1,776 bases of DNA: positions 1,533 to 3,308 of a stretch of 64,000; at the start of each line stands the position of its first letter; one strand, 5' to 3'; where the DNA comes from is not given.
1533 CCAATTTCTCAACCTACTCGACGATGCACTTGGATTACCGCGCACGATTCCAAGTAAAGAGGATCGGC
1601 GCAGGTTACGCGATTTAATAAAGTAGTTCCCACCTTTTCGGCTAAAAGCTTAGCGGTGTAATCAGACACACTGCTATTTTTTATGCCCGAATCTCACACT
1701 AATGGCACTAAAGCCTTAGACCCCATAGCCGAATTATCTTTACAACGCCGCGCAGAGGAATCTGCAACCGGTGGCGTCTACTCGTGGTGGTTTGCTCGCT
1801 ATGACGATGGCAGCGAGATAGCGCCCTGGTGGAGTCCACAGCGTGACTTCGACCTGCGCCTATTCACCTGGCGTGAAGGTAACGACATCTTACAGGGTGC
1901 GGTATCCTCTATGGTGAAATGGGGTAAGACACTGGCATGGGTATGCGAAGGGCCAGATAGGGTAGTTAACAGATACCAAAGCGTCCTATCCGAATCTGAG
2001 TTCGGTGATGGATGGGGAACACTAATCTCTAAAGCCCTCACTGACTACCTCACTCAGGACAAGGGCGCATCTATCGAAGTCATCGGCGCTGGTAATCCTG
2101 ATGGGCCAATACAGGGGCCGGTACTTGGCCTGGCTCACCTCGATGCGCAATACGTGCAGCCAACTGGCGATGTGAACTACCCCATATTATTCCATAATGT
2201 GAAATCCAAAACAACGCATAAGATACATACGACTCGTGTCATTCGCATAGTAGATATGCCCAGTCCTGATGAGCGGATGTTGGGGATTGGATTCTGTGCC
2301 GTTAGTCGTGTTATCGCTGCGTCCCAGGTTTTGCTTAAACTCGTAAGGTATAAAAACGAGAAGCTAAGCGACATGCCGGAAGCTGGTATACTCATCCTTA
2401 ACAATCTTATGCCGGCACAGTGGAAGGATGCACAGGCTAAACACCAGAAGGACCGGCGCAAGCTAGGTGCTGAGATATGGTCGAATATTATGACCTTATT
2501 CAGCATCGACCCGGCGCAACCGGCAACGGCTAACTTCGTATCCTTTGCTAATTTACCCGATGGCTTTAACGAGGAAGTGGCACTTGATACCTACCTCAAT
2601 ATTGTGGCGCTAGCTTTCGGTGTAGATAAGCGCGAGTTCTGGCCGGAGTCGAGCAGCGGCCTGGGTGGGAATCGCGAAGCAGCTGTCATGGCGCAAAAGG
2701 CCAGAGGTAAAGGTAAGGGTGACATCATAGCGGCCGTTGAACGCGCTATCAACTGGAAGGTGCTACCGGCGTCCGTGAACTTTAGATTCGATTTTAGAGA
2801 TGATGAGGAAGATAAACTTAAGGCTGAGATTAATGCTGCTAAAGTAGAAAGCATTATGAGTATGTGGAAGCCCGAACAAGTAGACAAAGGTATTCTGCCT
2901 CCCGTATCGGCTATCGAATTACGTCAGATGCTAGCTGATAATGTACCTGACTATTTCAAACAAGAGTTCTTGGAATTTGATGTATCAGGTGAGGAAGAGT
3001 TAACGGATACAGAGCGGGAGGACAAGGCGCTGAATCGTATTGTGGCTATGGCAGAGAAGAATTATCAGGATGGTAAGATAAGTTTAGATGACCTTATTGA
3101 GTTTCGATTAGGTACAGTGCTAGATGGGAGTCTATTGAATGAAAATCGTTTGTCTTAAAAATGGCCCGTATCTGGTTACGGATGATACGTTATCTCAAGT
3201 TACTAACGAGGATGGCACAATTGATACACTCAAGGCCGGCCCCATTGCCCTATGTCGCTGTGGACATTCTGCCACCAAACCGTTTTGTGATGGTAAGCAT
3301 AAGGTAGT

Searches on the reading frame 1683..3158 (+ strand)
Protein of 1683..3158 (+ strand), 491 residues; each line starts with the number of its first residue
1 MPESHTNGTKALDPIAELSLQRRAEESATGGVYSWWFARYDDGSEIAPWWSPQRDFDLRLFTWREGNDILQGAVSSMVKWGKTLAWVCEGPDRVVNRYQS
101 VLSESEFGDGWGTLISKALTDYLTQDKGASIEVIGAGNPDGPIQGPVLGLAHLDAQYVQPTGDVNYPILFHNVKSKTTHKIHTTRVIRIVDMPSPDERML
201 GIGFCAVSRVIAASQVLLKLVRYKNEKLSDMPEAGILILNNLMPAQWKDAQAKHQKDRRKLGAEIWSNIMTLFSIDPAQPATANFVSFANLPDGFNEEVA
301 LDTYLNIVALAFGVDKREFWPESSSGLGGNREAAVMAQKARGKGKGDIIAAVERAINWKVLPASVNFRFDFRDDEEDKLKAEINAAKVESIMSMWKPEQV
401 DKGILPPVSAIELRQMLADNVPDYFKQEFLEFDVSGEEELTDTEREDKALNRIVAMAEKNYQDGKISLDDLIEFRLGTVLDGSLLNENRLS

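Call 54: search_protein_families(library=pfam, proteins=[window:1683-3158:+], max_evalue=0.001)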
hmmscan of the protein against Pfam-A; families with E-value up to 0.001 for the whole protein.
window:1683-3158:+ (491 aa): 0 families

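Call 88: search_dna_similar(query=window:1683-3155:+, collection=phages, mode=protein, max_rows=10)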
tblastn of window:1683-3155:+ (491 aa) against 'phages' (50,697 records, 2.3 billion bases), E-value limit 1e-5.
No match.
